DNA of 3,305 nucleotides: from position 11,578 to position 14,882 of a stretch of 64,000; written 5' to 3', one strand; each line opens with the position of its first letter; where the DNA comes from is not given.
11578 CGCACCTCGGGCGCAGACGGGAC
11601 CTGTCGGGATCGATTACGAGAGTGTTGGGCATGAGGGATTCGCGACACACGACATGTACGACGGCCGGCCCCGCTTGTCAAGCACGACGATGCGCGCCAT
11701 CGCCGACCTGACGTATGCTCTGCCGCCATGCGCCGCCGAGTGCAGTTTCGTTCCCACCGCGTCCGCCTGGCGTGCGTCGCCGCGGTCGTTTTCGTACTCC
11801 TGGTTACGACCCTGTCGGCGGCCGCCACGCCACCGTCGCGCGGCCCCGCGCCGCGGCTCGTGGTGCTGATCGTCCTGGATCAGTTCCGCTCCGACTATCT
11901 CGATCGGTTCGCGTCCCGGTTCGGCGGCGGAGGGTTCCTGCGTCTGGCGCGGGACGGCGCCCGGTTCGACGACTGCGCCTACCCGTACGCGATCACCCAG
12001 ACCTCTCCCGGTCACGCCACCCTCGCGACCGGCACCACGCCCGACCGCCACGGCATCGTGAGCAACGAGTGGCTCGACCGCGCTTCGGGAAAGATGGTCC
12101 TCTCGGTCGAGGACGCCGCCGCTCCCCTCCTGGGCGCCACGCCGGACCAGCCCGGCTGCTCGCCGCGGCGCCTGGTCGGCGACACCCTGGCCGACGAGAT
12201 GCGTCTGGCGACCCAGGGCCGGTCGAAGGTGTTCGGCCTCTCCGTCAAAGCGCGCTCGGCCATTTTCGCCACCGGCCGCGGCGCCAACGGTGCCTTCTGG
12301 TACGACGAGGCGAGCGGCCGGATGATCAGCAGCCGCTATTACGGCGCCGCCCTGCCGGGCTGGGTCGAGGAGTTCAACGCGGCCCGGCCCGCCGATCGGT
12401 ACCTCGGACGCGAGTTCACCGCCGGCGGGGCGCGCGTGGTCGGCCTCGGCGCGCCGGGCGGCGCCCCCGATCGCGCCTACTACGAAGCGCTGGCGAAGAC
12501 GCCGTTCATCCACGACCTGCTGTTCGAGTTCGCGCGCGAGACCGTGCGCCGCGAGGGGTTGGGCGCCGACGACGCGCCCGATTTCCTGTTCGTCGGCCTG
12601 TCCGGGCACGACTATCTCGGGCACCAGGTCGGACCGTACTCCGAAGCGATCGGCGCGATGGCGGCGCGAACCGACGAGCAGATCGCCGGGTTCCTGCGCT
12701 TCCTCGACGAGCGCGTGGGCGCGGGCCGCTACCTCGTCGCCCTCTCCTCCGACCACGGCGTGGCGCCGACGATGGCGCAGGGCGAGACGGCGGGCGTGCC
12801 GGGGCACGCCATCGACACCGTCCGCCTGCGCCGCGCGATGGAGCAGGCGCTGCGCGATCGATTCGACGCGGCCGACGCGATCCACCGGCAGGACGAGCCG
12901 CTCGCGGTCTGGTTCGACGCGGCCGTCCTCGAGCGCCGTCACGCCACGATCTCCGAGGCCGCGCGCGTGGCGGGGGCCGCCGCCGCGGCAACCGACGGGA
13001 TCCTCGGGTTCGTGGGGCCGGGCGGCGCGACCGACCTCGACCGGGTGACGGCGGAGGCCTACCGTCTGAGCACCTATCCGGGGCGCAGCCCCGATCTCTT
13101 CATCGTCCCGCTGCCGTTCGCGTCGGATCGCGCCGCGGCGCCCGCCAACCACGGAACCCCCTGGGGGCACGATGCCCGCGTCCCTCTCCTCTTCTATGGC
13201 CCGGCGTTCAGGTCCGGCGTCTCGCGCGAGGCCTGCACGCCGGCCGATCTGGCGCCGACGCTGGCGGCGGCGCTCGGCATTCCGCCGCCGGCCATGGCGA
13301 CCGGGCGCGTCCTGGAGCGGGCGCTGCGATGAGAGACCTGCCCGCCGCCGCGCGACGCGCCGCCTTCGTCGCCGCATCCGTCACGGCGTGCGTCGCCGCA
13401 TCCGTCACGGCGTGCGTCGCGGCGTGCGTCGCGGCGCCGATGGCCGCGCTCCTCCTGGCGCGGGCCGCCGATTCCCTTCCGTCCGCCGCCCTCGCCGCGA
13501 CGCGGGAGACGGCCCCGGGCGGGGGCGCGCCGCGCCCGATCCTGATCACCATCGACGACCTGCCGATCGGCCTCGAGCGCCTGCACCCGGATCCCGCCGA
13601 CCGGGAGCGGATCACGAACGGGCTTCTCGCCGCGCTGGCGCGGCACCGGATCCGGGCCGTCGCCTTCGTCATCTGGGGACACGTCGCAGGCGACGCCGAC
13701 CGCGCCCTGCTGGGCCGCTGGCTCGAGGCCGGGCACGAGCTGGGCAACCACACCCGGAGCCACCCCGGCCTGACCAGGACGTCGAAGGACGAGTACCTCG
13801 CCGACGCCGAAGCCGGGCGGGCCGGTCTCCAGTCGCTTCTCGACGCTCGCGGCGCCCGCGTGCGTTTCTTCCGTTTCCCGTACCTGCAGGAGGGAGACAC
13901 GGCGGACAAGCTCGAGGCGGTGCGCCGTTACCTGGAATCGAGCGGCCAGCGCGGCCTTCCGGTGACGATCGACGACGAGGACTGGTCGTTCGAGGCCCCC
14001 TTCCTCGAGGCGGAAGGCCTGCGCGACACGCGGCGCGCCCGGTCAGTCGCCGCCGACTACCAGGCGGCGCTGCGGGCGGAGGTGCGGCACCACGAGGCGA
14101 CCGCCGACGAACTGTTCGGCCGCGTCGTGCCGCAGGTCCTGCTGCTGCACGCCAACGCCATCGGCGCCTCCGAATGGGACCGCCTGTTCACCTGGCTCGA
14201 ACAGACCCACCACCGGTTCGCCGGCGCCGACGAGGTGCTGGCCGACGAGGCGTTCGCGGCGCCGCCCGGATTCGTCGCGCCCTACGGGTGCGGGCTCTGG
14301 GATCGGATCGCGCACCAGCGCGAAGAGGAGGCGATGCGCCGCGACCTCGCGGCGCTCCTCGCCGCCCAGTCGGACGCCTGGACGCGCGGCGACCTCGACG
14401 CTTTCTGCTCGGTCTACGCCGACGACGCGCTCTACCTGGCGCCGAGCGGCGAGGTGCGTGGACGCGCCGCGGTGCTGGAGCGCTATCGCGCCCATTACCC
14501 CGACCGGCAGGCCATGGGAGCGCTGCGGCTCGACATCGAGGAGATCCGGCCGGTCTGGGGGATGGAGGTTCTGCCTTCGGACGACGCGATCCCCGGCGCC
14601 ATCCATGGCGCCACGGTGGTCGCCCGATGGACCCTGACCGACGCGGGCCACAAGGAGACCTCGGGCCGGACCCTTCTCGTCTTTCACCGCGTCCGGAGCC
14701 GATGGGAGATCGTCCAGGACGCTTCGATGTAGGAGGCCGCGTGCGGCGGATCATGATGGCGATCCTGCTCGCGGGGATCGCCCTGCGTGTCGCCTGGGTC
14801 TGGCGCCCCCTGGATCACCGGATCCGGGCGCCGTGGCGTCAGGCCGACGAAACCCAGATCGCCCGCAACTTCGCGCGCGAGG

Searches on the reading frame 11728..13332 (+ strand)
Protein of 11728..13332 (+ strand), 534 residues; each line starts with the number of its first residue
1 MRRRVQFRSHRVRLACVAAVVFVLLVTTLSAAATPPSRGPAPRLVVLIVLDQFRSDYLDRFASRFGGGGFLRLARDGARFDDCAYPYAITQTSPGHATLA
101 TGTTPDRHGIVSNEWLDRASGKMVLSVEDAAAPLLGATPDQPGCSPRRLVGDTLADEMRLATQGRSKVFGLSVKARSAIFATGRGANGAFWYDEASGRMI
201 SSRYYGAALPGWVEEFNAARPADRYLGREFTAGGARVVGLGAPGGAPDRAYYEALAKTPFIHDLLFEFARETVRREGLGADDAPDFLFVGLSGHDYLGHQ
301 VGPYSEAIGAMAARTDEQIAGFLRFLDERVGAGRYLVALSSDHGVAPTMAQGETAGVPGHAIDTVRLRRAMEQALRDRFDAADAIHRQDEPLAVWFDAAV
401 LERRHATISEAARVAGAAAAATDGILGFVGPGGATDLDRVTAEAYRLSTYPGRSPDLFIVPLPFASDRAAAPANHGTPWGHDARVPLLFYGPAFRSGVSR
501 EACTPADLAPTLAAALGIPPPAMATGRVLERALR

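Call 5: search_protein_families(library=pfam, proteins=[window:11728-13332:+], max_evalue=0.1)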
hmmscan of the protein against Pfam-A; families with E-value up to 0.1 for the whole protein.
window:11728-13332:+ (534 aa): 2 families
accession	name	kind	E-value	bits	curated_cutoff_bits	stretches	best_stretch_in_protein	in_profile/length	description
PF01663.27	Phosphodiest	-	6.3e-38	131.7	23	1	45-353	1-227/342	Type I phosphodiesterase / nucleotide pyrophosphatase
PF00884.28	Sulfatase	-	2.3e-06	27.6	25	0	44-114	2-71/301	Sulfatase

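Call 6: search_protein_families(library=ncbifam, proteins=[window:11728-13332:+], max_evalue=0.1)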
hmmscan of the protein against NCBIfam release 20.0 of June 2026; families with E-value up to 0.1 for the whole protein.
window:11728-13332:+ (534 aa): 7 families
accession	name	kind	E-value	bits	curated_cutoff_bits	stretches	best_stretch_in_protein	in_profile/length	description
NF042991.1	alk_phos_PafA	equivalog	1.1e-107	360.7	650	2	31-229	26-225/554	alkaline phosphatase PafA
NF051873.1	AlkPhosPhoY32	equivalog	8.6e-59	199.4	1000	2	27-197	5-172/539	alkaline phosphatase PhoY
NF010322.0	PRK13759.1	equivalog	8.6e-06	24.5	481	1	45-112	9-75/486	arylsulfatase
TIGR02335.1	hydr_PhnA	equivalog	1.8e-05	24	407.55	1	43-131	13-98/408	phosphonoacetate hydrolase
TIGR01307.1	pgm_bpd_ind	equivalog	0.00012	20.6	330.65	1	282-367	383-462/504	2,3-bisphosphoglycerate-independent phosphoglycerate mutase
TIGR03417.1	chol_sulfatase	equivalog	0.011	14.6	433.45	0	481-516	308-344/500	choline-sulfatase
NF045661.1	HdlasePehA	equivalog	0.014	14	900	1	44-114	4-73/506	phosphoric/sulfuric ester hydrolase PehA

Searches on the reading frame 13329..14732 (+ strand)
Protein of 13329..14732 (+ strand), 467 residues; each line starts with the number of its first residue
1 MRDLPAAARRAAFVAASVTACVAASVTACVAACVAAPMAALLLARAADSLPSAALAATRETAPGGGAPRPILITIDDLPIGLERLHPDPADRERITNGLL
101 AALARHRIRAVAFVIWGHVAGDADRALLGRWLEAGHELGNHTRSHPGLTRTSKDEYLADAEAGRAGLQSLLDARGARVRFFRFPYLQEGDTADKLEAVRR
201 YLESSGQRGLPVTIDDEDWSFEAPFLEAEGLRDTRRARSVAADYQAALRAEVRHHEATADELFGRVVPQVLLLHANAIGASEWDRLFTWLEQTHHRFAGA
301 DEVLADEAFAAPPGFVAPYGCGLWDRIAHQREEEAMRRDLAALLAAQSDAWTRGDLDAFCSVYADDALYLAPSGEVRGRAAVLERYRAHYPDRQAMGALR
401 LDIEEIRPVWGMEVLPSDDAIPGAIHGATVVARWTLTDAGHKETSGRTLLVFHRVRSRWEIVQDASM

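Call 5: search_protein_families(library=pfam, proteins=[window:13400-14732:+], max_evalue=0.1)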
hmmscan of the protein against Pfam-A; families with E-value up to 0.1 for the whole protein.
window:13400-14732:+ (444 aa): 0 families

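Call 6: search_protein_families(library=ncbifam, proteins=[window:13400-14732:+], max_evalue=0.1)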
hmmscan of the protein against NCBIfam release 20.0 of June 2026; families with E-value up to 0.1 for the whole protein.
window:13400-14732:+ (444 aa): 0 families

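Call 8: search_protein_families(library=pfam, proteins=[window:13329-14732:+], max_evalue=0.01)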
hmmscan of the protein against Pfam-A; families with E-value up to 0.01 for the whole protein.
window:13329-14732:+ (467 aa): 4 families
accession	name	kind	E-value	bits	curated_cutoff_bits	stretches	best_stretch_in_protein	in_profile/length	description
PF01522.26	Polysacc_deac_1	-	3.2e-16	59.9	23.1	1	68-193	6-113/124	Polysaccharide deacetylase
PF14534.12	DUF4440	-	1e-11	45.6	25.2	1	341-460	2-106/107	Domain of unknown function (DUF4440)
PF12680.13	SnoaL_2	-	1e-09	39.3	27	1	348-453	5-93/102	SnoaL-like domain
PF13474.12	SnoaL_3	-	0.0004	21.2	22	1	342-463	3-113/121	SnoaL-like domain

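Call 37: search_protein_families(library=ncbifam, proteins=[window:13329-14732:+], max_evalue=0.00001)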
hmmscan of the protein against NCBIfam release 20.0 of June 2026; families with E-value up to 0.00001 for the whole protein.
window:13329-14732:+ (467 aa): 3 families
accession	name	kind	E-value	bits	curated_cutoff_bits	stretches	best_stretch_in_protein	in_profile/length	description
TIGR04243.1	nodulat_NodB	equivalog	4.7e-09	36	240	1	94-220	15-131/197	chitooligosaccharide deacetylase NodB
TIGR02246.1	TIGR02246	subfamily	2.1e-07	31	33.95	1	338-407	4-74/128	SgcJ/EcaC family oxidoreductase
NF045820.1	PgAcgDacpgdA_Strep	equivalog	3.1e-06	26.3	800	1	94-156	281-341/463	peptidoglycan-N-acetylglucosamine deacetylase PgdA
